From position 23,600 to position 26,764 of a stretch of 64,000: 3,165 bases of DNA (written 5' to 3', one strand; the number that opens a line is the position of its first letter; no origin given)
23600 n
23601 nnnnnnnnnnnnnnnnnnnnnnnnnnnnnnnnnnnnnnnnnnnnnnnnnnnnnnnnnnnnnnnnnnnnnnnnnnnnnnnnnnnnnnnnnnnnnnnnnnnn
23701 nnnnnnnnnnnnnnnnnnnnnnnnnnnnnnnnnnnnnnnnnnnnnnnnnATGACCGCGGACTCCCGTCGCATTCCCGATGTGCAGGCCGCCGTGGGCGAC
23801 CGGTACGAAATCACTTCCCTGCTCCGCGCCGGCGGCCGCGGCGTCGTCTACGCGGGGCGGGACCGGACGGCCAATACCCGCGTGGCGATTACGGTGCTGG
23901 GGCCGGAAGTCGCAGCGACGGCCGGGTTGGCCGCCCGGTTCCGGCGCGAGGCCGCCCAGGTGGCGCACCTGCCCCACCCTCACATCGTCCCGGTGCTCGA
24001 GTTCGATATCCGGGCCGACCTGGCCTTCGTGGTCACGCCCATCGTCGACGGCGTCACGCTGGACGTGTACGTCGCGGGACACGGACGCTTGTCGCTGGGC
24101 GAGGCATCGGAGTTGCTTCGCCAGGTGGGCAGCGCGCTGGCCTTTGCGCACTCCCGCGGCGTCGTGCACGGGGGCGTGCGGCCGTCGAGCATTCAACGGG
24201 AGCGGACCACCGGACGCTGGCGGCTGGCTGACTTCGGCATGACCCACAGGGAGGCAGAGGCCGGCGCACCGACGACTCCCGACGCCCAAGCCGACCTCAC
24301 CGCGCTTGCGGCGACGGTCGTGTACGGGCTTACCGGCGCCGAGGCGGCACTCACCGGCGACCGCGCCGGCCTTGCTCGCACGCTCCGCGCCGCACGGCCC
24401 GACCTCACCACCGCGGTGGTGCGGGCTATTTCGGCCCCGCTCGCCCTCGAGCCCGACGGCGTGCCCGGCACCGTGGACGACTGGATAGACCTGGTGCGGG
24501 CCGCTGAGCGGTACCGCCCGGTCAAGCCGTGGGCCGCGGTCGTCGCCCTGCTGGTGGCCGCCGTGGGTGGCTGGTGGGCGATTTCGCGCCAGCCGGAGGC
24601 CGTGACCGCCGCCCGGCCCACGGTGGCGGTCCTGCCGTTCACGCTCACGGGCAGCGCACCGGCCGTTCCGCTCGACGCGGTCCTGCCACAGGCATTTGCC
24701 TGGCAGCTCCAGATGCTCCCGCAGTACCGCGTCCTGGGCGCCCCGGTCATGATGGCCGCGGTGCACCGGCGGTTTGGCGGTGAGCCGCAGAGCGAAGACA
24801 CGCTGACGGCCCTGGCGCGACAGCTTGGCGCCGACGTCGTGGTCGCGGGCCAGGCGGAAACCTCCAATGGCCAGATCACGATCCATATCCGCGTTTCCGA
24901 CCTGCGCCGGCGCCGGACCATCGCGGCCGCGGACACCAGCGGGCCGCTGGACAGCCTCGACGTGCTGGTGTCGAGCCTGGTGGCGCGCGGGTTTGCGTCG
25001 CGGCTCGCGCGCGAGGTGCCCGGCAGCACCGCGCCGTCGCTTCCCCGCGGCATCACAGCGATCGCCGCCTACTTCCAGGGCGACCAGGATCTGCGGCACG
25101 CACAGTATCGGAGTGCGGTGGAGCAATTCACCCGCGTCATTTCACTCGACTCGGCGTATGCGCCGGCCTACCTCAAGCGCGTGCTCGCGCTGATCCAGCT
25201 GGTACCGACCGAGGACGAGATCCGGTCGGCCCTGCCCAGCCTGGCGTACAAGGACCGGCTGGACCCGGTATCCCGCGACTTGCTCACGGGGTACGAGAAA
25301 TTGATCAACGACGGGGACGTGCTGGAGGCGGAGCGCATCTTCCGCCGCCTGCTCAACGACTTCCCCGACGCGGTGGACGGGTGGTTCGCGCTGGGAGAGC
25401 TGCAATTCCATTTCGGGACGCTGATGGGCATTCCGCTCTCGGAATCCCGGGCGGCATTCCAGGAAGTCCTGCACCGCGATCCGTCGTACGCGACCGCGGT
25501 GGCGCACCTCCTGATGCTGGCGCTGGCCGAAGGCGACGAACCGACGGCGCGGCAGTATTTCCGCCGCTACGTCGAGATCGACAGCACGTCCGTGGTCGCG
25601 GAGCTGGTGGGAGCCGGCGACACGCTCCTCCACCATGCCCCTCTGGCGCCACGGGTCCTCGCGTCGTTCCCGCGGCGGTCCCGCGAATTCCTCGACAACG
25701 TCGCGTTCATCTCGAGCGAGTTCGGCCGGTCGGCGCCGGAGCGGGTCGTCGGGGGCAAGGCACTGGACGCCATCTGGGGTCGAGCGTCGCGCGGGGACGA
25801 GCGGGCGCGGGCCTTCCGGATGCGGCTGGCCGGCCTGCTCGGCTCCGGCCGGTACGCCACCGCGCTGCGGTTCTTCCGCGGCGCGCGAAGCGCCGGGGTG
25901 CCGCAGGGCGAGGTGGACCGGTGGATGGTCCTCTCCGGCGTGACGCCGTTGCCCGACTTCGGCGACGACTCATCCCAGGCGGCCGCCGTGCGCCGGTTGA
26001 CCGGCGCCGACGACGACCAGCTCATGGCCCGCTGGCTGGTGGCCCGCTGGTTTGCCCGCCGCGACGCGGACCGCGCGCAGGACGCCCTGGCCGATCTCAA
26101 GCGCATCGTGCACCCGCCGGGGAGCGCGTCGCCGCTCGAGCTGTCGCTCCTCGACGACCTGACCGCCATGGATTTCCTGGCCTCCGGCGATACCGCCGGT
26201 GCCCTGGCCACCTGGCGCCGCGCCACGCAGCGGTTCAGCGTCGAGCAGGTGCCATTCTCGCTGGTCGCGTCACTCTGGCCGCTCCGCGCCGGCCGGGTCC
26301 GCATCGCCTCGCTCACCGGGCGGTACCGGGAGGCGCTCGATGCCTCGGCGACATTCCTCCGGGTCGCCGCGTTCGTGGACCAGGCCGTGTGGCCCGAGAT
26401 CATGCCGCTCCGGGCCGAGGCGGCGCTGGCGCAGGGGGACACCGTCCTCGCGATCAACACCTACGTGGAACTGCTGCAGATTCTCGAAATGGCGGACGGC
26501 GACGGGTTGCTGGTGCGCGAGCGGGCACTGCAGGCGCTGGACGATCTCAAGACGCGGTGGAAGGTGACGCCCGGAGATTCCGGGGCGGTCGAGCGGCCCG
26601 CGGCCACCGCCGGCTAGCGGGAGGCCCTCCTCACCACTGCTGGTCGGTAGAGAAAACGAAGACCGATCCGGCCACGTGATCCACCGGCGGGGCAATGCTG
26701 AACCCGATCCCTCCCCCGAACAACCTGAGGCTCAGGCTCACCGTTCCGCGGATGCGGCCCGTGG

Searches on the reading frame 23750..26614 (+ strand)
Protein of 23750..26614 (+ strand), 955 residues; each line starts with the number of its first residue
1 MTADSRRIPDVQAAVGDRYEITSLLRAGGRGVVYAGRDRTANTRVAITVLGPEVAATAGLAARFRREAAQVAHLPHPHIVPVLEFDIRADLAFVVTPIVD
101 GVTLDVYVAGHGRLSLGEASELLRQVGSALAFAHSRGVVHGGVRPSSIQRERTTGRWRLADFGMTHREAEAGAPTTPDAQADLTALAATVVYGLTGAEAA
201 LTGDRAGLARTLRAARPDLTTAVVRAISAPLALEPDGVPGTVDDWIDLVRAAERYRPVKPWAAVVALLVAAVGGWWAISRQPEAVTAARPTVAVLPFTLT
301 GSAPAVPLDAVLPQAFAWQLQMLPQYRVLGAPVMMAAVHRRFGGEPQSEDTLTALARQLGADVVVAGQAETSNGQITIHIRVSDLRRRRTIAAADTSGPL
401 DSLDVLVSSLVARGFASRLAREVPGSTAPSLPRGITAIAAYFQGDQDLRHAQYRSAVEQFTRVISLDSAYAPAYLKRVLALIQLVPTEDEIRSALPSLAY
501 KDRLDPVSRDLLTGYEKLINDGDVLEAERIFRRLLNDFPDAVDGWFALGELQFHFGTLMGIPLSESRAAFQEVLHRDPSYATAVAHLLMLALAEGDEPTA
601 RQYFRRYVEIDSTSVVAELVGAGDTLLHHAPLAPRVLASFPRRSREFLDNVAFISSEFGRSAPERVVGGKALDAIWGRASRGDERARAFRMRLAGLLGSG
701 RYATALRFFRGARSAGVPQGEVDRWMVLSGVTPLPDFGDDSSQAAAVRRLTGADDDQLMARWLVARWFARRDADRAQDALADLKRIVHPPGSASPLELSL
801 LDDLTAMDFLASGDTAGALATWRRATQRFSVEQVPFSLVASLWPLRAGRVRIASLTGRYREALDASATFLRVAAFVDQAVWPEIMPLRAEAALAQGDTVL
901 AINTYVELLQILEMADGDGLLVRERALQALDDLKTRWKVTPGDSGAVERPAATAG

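Call 27: search_protein_families(library=pfam, proteins=[window:23750-26614:+], max_evalue=0.001)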
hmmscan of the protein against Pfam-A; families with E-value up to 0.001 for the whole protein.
window:23750-26614:+ (955 aa): 5 families
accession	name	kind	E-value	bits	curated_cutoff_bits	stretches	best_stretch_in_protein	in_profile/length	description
PF00069.31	Pkinase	-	6.4e-15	55.7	31.7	1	20-170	2-150/263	Protein kinase domain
PF07714.23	PK_Tyr_Ser-Thr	-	2e-09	37.6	23.1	1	22-168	4-152/258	Protein tyrosine and serine/threonine kinase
PF13432.12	TPR_16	-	1.1e-08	35.8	32.7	1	565-613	15-63/65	Tetratricopeptide repeat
PF13428.12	TPR_14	-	0.00014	22.6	23.5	0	520-551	13-44/44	Tetratricopeptide repeat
PF14559.12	TPR_19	-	0.00052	20.7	25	0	567-617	11-62/68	Tetratricopeptide repeat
